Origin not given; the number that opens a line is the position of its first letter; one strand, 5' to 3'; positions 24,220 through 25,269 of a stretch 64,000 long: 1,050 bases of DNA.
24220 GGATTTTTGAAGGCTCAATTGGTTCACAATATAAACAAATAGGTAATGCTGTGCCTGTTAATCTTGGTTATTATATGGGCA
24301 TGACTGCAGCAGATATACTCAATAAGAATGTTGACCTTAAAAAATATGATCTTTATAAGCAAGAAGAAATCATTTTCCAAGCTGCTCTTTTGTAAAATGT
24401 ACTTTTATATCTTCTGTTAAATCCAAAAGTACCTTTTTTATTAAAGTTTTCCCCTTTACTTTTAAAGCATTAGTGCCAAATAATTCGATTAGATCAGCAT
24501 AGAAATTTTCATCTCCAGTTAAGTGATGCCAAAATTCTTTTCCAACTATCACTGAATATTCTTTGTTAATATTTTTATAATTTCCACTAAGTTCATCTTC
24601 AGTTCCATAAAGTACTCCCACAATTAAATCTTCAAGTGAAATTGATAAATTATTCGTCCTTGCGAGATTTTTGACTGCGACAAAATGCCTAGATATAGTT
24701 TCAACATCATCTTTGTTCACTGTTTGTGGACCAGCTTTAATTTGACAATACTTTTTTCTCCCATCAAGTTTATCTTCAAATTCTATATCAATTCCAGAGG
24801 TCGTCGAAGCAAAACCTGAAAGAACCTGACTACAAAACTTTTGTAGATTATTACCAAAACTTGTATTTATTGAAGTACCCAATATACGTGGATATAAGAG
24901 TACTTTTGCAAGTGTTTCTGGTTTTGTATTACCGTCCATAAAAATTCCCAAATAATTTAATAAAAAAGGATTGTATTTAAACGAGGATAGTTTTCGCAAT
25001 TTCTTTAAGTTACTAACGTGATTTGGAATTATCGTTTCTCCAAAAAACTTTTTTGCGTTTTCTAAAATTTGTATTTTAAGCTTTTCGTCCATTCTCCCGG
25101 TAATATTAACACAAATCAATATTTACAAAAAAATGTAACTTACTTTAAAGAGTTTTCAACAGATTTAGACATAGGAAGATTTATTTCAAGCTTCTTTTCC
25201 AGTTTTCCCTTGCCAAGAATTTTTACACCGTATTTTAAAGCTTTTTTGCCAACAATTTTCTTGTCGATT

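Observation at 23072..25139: Type II restriction-modification module inserted inside the spc ribosomal-protein operon, between rplO and secY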

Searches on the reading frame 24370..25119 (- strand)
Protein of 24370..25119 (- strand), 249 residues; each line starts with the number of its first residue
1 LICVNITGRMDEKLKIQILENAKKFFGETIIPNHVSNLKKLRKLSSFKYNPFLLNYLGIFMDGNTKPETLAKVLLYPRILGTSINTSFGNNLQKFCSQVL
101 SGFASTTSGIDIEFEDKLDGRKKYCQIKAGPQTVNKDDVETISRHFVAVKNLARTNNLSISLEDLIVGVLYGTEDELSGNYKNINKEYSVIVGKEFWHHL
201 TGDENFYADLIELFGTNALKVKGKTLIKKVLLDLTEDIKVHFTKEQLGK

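Call 3: search_protein_families(library=pfam, proteins=[window:24370-25119:-], max_evalue=0.1)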
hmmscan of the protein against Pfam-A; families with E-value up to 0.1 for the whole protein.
window:24370-25119:- (249 aa): 2 families
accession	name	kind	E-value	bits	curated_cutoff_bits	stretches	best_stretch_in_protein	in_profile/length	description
PF14511.12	RE_EcoO109I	-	5.9e-38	131.1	22.5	1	21-218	2-194/198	Type II restriction endonuclease EcoO109I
PF09520.16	RE_TdeIII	-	0.0025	17.9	27.2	1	110-214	134-238/242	Type II restriction endonuclease, TdeIII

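Call 4: search_protein_families(library=ncbifam, proteins=[window:24370-25119:-], max_evalue=0.1)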
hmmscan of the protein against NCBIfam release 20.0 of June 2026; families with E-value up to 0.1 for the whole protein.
window:24370-25119:- (249 aa): 0 families

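Call 8: find_encoding_contigs(protein=window:24370-25119:-, flank=10000, max_places=10)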
Protein window:24370-25119:- (249 aa): no gene with exactly this product is on record in the collection.

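Call 11: find_encoding_contigs(protein=window:24370-25092:-, flank=10000, max_places=10)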
Protein window:24370-25092:- (240 aa): 3 contigs read that carry it; 2 places shown.
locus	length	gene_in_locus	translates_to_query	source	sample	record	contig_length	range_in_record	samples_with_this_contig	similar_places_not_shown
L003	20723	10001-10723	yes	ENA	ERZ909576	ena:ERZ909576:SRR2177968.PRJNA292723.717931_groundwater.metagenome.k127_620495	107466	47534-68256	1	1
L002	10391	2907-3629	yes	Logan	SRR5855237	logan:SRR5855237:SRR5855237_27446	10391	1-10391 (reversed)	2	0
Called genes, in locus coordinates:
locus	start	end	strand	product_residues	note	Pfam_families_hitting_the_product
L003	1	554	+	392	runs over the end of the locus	PF00009:GTP_EFTU, PF03144:GTP_EFTU_D2, PF03143:GTP_EFTU_D3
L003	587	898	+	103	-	PF00338:Ribosomal_S10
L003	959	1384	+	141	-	-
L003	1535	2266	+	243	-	PF00297:Ribosomal_L3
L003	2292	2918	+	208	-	PF00573:Ribosomal_L4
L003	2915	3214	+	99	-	PF00276:Ribosomal_L23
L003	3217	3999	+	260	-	PF00181:Ribosomal_L2_N, PF03947:Ribosomal_L2_C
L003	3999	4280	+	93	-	PF00203:Ribosomal_S19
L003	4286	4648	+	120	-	PF00237:Ribosomal_L22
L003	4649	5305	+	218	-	PF07650:KH_2, PF00189:Ribosomal_S3_C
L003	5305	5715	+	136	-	PF00252:Ribosomal_L16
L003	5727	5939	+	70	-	PF00831:Ribosomal_L29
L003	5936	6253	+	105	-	PF00366:Ribosomal_S17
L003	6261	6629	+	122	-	PF00238:Ribosomal_L14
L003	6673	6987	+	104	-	PF00467:KOW, PF17136:ribosomal_L24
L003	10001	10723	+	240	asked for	PF14511:RE_EcoO109I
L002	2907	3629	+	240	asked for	PF14511:RE_EcoO109I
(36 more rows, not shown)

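Call 13: find_homologous_proteins(query=window:24370-25092:-)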
Query window:24370-25092:- (240 aa): 3845 proteins with E <= 0.001 among 4498 candidates; the best 120 are listed.
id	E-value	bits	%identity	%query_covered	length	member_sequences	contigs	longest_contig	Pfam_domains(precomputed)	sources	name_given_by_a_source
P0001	3.3e-153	526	100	100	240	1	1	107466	PF14511.13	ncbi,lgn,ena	-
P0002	3.8e-102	359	67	98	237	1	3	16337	PF14511.13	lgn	-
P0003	7.3e-98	345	64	98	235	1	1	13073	PF14511.13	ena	-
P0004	4.2e-95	336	62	97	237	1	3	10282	PF14511.13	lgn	-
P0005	3.4e-92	327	61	95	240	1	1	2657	PF14511.13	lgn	-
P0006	3.8e-90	320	61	96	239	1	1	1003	PF14511.13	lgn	-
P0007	6.9e-90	319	62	90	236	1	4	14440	PF14511.13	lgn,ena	-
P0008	2.2e-89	317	63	100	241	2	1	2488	PF14511.13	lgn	-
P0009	2.3e-89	317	62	96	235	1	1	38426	PF14511.13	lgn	-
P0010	8.2e-89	316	62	100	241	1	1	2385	PF14511.13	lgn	-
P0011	2.4e-88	314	62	92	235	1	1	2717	PF14511.13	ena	-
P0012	3.2e-88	314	61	96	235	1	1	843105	PF14511.13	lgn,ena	-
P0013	4.2e-88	313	60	96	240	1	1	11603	PF14511.13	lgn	-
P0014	1.5e-87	311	60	96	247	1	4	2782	PF14511.13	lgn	-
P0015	1.8e-87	311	60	96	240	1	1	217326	PF14511.13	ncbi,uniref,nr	ncbi:restriction endonuclease [Clostridium sporogenes]|uniref:PmeII family type II restriction endon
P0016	2.0e-87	311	59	99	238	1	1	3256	PF14511.13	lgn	-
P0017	2.4e-87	311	61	93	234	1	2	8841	PF14511.13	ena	-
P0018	3.0e-87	311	60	96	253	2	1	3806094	PF14511.13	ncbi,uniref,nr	ncbi:restriction endonuclease [Bacillus aquiflavi]|uniref:PmeII family type II restriction endonucle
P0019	3.0e-87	311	58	98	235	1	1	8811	PF14511.13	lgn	-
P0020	4.5e-87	310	60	96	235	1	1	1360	PF14511.13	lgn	-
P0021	5.6e-87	310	61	96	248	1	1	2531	PF14511.13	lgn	-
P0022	6.3e-87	309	61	96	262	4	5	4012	PF14511.13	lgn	-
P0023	7.6e-87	309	62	93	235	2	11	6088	PF14511.13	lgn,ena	-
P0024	8.0e-87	309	60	96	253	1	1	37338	PF14511.13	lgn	-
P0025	9.0e-87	309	61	96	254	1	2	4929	PF14511.13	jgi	jgi:hypothetical protein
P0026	1.1e-86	309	59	96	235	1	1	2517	PF14511.13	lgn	-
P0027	1.3e-86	308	61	93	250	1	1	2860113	PF14511.13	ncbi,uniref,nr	ncbi:PmeII family type II restriction endonuclease [Virgibacillus dakarensis]|uniref:PmeII family ty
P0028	1.3e-86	308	61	96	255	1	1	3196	PF14511.13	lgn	-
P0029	1.5e-86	308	61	96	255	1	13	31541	PF14511.13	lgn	-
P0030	1.5e-86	308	61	96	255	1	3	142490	PF14511.13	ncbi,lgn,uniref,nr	ncbi:restriction endonuclease [Caldibacillus sp. 210928-DFI.2.22]|uniref:PmeII family type II restri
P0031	1.6e-86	308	61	96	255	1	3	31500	PF14511.13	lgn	-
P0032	1.9e-86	308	58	96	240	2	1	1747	PF14511.13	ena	-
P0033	2.1e-86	308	59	96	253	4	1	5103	PF14511.13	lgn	-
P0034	2.2e-86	308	59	96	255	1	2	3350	PF14511.13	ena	-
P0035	2.3e-86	308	61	93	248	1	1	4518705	PF14511.13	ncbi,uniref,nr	ncbi:restriction endonuclease [Bacillus sp. HMF5848]|uniref:PmeII family type II restriction endonuc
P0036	2.5e-86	308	59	96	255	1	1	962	PF14511.13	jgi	-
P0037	2.5e-86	308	62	93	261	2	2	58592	PF14511.13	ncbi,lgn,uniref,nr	ncbi:PmeII family type II restriction endonuclease [Neobacillus thermocopriae]|uniref:PmeII family t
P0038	3.0e-86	307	60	96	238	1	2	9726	PF14511.13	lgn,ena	-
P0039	3.5e-86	307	59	96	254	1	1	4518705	PF14511.13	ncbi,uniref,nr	ncbi:restriction endonuclease [Bacillus sp. HMF5848]|uniref:PmeII family type II restriction endonuc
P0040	3.8e-86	307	62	95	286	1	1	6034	PF14511.13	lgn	-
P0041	5.6e-86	306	59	96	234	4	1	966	PF14511.13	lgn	-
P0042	5.7e-86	306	60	96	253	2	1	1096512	PF14511.13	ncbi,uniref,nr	ncbi:PmeII family type II restriction endonuclease [Paraliobacillus ryukyuensis]|uniref:PmeII family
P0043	6.0e-86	306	58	96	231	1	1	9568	PF14511.13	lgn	-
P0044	6.4e-86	306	61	100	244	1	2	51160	PF14511.13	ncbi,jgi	jgi:hypothetical protein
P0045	7.6e-86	306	61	96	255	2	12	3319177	PF14511.13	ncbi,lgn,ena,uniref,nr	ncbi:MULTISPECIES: PmeII family type II restriction endonuclease [Heyndrickxia]|uniref:PmeII family 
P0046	1.0e-85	306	60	94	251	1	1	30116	PF14511.13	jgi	jgi:hypothetical protein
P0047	1.1e-85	305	58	99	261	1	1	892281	PF14511.13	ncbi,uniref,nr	ncbi:PmeII family type II restriction endonuclease [Fictibacillus norfolkensis]|uniref:Restriction e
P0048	1.4e-85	305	62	93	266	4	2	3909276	PF14511.13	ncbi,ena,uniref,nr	ncbi:PmeII family type II restriction endonuclease [Saccharococcus caldoxylosilyticus]|uniref:Type I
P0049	1.4e-85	305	59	96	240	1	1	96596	PF14511.13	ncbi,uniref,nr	ncbi:hypothetical protein CLOACE_05030 [Clostridium acetireducens DSM 10703]|uniref:Type II restrict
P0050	1.4e-85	305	60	93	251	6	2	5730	PF14511.13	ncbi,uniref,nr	ncbi:PmeII family type II restriction endonuclease [Virgibacillus alimentarius]|uniref:Type II restr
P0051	1.5e-85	305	60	96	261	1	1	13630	PF14511.13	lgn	-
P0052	1.8e-85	305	60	93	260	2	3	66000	PF14511.13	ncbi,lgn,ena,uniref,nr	ncbi:hypothetical protein J18TS1_42340 [Oceanobacillus oncorhynchi subsp. incaldanensis]|uniref:PmeI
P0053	1.8e-85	305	57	95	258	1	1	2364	PF14511.13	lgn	-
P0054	1.8e-85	305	60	95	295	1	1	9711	PF14511.13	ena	-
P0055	2.0e-85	305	60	96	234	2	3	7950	PF14511.13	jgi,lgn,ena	-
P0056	2.1e-85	305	59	96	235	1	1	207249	PF14511.13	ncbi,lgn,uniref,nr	ncbi:restriction endonuclease [Clostridium sp. SYSU_GA19001]|uniref:PmeII family type II restriction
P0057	2.9e-85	304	62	93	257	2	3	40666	PF14511.13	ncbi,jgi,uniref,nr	ncbi:restriction endonuclease [Geobacillus sp. MR]|jgi:hypothetical protein|uniref:PmeII family type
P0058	3.4e-85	304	59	97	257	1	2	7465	PF14511.13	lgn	-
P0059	4.4e-85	303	62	93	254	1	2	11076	PF14511.13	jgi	jgi:hypothetical protein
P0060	4.5e-85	303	58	96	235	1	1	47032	PF14511.13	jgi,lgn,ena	-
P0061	5.5e-85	303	62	86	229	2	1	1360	PF14511.13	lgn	-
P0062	5.6e-85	303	61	93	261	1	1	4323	PF14511.13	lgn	-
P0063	5.6e-85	303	60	97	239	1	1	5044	PF14511.13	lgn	-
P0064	7.5e-85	303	61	93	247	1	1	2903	PF14511.13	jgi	jgi:hypothetical protein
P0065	8.2e-85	303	59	96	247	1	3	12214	PF14511.13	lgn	-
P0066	8.7e-85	302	58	100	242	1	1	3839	PF14511.13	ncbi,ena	-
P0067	1.1e-84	302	59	96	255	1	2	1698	PF14511.13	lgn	-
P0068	1.5e-84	302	59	96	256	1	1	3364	PF14511.13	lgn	-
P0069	1.8e-84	301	57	97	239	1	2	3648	PF14511.13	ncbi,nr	ncbi:MAG TPA: PmeII family type II restriction endonuclease [Candidatus Saccharimonadales bacterium]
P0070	2.3e-84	301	58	96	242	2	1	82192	PF14511.13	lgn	-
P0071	2.4e-84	301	61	96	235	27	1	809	PF14511.13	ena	-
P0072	2.4e-84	301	58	96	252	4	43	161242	PF14511.13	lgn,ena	-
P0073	2.6e-84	301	59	96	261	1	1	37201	PF14511.13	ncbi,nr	ncbi:restriction endonuclease [Bacillus sp. VT-16-64]|nr:restriction endonuclease [Bacillus sp. VT-1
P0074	2.7e-84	301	60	95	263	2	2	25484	PF14511.13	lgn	-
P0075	3.0e-84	301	60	96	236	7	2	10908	PF14511.13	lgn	-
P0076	3.1e-84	301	61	93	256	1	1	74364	PF14511.13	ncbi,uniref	ncbi:PmeII family type II restriction endonuclease [Lysinibacillus sphaericus]|uniref:PmeII family t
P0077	4.3e-84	300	59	96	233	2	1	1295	PF14511.13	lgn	-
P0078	4.6e-84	300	59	96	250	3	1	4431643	PF14511.13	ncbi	-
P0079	5.1e-84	300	60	93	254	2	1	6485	PF14511.13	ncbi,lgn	-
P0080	5.3e-84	300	61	93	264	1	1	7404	PF14511.13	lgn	-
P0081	5.8e-84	300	60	95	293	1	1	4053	PF14511.13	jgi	jgi:hypothetical protein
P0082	5.8e-84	300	60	96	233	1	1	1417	PF14511.13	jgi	jgi:hypothetical protein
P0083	5.9e-84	300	60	96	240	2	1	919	PF14511.13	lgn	-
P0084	6.4e-84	300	61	94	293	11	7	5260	PF14511.13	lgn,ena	-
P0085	6.9e-84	300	59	94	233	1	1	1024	PF14511.13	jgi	jgi:hypothetical protein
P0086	7.4e-84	299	57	97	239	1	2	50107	PF14511.13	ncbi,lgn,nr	ncbi:MAG TPA: PmeII family type II restriction endonuclease [Candidatus Saccharimonadales bacterium]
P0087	8.2e-84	299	60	93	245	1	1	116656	PF14511.13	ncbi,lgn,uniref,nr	ncbi:hypothetical protein BABA_13887 [Neobacillus bataviensis LMG 21833]|uniref:Type II restriction 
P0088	8.9e-84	299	57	96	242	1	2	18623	PF14511.13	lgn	-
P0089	8.9e-84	299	60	96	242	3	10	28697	PF14511.13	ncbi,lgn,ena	-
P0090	1.5e-83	298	60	95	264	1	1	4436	PF14511.13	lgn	-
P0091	1.5e-83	298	60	93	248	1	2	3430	PF14511.13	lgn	-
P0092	1.6e-83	298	58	96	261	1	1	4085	PF14511.13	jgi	jgi:hypothetical protein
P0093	1.9e-83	298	58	96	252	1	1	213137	PF14511.13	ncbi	ncbi:PmeII family type II restriction endonuclease [Virgibacillus oceani]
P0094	1.9e-83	298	60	96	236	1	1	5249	PF14511.13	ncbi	ncbi:MAG: PmeII family type II restriction endonuclease [Intestinibacter sp.]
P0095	2.1e-83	298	59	100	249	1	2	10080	PF14511.13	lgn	-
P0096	2.1e-83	298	59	96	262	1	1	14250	PF14511.13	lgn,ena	-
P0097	2.2e-83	298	59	97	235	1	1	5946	PF14511.13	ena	-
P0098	2.3e-83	298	59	96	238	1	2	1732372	PF14511.13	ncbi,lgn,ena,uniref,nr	ncbi:Uncharacterised protein [Clostridium baratii]|uniref:PmeII family type II restriction endonucle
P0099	2.4e-83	298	59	96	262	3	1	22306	PF14511.13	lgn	-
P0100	2.5e-83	298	58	96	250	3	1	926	PF14511.13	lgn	-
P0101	2.6e-83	298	57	97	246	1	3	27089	PF14511.13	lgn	-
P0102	3.0e-83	297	58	96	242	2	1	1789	PF14511.13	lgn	-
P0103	3.2e-83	297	57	97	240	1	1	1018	PF14511.13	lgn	-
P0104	3.5e-83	297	58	95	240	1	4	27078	PF14511.13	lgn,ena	-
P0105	3.7e-83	297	58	96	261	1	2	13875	PF14511.13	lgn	-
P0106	3.9e-83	297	60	93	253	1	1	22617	PF14511.13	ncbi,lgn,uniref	ncbi:PmeII family type II restriction endonuclease [Bacillus rhizoplanae]|uniref:PmeII family type I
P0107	4.0e-83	297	58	95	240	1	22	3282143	PF14511.13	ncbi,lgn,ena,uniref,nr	ncbi:PmeII family type II restriction endonuclease [Clostridium perfringens]|uniref:PmeII family typ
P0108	4.3e-83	297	60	95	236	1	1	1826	PF14511.13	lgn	-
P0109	4.3e-83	297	58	94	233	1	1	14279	PF14511.13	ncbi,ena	-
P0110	4.6e-83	297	58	98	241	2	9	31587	PF14511.13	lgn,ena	-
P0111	4.7e-83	297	60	93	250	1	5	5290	PF14511.13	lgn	-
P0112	5.1e-83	297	59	93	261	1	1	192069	PF14511.13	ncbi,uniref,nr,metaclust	ncbi:PmeII family type II restriction endonuclease [Neobacillus niacini]|uniref:PmeII family type II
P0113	5.6e-83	297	58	96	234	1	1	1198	PF14511.13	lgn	-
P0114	6.0e-83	296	61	93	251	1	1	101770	PF14511.13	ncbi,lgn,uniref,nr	ncbi:restriction endonuclease [Domibacillus sp. PGB-M46]|uniref:PmeII family type II restriction end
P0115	6.1e-83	296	58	95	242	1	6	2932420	PF14511.13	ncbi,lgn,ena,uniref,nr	ncbi:PmeII family type II restriction endonuclease [Clostridium perfringens]|uniref:PmeII family typ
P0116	7.0e-83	296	58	95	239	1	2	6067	PF14511.13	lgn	-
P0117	7.5e-83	296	59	95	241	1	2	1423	PF14511.13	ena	-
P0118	7.8e-83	296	58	91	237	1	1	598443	PF14511.13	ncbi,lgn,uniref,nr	ncbi:restriction endonuclease [Listeria booriae]|uniref:PmeII family type II restriction endonucleas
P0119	7.8e-83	296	59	96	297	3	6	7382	PF14511.13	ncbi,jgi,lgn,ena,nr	ncbi:MAG: PmeII family type II restriction endonuclease [Lutispora sp.]|nr:PmeII family type II rest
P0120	9.3e-83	296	58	96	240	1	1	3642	PF14511.13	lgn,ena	-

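Call 20: search_solved_structures(query=window:24370-25092:-, max_evalue=1, show_alignments=2)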
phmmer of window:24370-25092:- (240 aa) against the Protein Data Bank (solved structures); distinct sequences matched with E-value up to 1: 1.
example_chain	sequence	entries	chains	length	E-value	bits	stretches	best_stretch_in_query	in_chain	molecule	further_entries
1wtd_A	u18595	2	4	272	0.56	13.5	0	108-233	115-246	EcoO109IR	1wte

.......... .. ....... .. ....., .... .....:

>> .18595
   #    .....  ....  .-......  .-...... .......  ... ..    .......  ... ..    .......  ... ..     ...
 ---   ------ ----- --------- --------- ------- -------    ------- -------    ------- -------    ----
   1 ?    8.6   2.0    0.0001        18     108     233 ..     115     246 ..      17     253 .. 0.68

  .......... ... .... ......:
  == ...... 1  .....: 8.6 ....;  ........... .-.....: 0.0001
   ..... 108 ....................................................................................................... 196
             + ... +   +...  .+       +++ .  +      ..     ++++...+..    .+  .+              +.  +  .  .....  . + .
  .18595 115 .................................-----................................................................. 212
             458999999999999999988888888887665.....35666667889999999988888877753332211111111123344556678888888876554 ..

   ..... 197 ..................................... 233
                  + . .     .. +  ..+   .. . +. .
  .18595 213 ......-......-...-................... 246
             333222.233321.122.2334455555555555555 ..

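Call 28: find_encoding_contigs(protein=P0002, flank=6000, max_places=2)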
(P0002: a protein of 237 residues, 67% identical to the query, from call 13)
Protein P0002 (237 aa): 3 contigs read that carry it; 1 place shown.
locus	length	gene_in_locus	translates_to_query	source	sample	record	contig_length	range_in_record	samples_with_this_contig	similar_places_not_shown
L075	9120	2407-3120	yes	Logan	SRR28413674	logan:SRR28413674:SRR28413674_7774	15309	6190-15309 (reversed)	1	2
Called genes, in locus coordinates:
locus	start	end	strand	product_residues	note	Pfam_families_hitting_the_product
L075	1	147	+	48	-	?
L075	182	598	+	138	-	-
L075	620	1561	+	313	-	PF01636:APH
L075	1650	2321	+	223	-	PF02698:DUF218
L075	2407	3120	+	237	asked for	PF14511:RE_EcoO109I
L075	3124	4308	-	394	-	PF00376:MerR, PF12728:HTH_17 (weak), PF13411:MerR_1, PF00145:DNA_methylase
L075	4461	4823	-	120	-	PF01503:PRA-PH, PF03819:MazG (weak)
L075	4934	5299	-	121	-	PF00072:Response_reg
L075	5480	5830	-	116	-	-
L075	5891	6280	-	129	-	PF01687:Flavokinase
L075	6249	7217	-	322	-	PF00892:EamA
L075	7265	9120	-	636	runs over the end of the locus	PF00005:ABC_tran, PF02463:SMC_N (faint), PF13304:AAA_21 (faint)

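Call 29: find_encoding_contigs(protein=P0003, flank=6000, max_places=2)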
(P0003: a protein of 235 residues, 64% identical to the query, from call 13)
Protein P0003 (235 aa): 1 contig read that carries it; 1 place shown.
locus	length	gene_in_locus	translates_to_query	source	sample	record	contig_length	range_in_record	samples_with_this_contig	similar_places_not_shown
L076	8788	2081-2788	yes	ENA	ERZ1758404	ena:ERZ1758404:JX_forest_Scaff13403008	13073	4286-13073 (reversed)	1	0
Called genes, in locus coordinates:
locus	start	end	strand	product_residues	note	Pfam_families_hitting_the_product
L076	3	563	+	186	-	?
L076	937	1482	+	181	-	PF01872:RibD_C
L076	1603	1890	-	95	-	-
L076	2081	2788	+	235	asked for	PF14511:RE_EcoO109I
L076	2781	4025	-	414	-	PF00376:MerR, PF13411:MerR_1, PF00145:DNA_methylase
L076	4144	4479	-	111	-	-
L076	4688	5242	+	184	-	PF04542:Sigma70_r2, PF08281:Sigma70_r4_2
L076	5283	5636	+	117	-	-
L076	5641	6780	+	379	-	PF04519:Bactofilin (faint), PF26514:DUF8173 (weak)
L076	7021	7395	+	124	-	-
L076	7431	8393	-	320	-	PF08240:ADH_N, PF00107:ADH_zinc_N, PF13602:ADH_zinc_N_2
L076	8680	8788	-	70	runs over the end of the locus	PF12844:HTH_19, PF13443:HTH_26 (weak), PF01381:HTH_3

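Call 30: find_encoding_contigs(protein=P0086, flank=6000, max_places=2)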
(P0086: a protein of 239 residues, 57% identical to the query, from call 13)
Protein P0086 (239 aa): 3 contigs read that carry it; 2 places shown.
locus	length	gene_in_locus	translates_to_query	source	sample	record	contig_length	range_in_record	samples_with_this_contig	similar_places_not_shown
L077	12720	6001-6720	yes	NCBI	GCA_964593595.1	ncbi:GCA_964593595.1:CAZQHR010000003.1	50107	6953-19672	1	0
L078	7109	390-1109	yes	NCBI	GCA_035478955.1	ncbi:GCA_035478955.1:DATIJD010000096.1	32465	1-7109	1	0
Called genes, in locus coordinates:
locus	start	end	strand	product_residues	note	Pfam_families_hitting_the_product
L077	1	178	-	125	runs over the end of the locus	PF12680:SnoaL_2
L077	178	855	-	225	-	PF00440:TetR_N, PF16925:TetR_C_13, PF21993:TetR_C_13_2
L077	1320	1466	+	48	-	-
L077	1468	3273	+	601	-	-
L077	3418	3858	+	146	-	PF13091:PLDc_2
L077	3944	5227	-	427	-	-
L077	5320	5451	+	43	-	-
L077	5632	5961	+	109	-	-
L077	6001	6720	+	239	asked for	PF14511:RE_EcoO109I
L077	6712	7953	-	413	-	PF00376:MerR, PF13411:MerR_1 (weak), PF00145:DNA_methylase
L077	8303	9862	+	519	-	PF00239:Resolvase, PF07508:Recombinase (weak)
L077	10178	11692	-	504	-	PF13687:DUF4153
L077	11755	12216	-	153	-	PF03449:GreA_GreB_N, PF01272:GreA_GreB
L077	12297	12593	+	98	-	PF18895:T4SS_pilin (weak)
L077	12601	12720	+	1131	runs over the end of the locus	-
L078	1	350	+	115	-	?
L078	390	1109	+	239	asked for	PF14511:RE_EcoO109I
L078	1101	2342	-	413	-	PF00376:MerR, PF13411:MerR_1 (weak), PF00145:DNA_methylase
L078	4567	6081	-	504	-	PF13687:DUF4153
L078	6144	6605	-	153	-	PF03449:GreA_GreB_N, PF01272:GreA_GreB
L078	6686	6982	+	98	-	PF18895:T4SS_pilin (weak)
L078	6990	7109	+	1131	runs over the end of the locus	-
